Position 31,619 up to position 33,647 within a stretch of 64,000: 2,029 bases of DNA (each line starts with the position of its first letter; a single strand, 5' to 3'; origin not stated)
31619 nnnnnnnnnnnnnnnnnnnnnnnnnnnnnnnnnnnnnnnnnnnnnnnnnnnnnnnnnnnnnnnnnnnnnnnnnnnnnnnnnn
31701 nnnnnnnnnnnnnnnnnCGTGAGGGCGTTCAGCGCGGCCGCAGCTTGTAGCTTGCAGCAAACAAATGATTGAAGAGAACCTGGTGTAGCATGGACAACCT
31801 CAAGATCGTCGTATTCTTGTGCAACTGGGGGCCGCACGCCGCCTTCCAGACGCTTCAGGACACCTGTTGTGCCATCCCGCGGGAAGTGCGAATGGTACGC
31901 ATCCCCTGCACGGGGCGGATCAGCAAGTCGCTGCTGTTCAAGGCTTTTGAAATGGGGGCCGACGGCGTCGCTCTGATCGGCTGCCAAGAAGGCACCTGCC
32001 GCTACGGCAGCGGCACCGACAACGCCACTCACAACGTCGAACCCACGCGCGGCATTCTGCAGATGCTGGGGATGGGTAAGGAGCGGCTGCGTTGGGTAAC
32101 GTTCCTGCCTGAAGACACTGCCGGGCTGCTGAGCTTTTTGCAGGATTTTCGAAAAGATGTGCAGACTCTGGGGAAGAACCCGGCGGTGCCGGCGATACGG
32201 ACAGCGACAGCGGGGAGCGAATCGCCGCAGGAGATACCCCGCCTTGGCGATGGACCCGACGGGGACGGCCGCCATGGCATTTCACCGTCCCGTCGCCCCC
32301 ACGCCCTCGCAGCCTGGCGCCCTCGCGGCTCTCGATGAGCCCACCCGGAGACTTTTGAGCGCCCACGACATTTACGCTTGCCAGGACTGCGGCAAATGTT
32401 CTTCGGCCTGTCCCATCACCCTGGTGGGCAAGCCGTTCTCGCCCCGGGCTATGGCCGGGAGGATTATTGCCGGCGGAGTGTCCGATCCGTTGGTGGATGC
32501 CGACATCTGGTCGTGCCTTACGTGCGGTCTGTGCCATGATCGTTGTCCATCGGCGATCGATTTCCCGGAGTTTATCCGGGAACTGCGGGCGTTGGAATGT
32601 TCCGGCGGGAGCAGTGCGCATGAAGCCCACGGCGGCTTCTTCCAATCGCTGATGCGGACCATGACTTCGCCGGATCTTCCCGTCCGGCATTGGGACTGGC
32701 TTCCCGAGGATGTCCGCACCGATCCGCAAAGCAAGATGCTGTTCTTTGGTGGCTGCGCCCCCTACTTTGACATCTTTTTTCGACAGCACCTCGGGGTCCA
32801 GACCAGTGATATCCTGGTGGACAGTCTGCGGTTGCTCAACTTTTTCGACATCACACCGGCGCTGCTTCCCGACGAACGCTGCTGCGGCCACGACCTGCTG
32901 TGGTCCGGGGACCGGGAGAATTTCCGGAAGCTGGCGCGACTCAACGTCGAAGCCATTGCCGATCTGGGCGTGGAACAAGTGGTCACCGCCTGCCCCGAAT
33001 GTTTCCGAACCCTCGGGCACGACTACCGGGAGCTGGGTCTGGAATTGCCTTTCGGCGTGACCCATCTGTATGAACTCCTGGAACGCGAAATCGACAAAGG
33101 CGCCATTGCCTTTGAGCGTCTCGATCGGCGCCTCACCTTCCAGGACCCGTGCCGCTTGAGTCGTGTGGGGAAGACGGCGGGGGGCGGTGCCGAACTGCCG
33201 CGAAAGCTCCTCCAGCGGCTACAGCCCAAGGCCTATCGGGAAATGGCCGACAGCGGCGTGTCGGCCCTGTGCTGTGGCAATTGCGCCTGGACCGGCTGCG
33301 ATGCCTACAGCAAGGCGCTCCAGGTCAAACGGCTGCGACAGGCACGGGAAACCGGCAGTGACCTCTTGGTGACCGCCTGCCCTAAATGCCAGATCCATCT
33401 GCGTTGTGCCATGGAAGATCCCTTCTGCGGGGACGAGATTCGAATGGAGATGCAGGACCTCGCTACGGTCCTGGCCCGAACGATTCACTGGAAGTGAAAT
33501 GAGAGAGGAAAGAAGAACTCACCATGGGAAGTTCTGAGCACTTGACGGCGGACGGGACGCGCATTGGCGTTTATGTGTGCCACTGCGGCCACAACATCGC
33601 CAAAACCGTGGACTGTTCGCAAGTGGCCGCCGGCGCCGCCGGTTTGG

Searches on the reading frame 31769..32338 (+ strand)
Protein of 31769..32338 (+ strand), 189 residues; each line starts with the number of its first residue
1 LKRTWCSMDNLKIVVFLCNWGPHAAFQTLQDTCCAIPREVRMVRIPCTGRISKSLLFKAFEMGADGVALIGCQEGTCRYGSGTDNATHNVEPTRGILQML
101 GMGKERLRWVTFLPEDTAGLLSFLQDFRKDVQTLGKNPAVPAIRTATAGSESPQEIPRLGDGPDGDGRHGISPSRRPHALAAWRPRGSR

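Call 19: search_protein_families(library=pfam, proteins=[window:31769-32338:+], max_evalue=0.001)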
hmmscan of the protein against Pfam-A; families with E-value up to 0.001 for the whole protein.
window:31769-32338:+ (189 aa): 1 family
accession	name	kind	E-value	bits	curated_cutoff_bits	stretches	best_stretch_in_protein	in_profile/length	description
PF02662.21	FlpD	-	1.2e-31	109.7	22.3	1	13-135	1-123/123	Methyl-viologen-reducing hydrogenase, delta subunit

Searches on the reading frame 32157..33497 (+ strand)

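Call 19: search_protein_families(library=pfam, proteins=[window:32157-33497:+], max_evalue=0.001)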
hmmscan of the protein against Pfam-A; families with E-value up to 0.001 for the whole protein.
window:32157-33497:+ (446 aa): 6 families
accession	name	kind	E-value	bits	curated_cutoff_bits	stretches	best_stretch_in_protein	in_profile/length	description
PF02754.22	CCG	-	1.2e-21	77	20.6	2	327-416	2-85/85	Cysteine-rich domain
PF13183.11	Fer4_8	-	4.1e-10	40.5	27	1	73-134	3-68/68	4Fe-4S dicluster domain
PF13534.11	Fer4_17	-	3.6e-08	34.3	22.2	1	74-135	1-61/61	4Fe-4S dicluster domain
PF13187.11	Fer4_9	-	8.8e-08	32.5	27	1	74-133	1-50/52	4Fe-4S dicluster domain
PF13237.11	Fer4_10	-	2.5e-06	27.7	25.5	1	74-131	8-53/53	4Fe-4S dicluster domain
PF12838.12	Fer4_7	-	4.5e-06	27.5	27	1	75-133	2-51/52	4Fe-4S dicluster domain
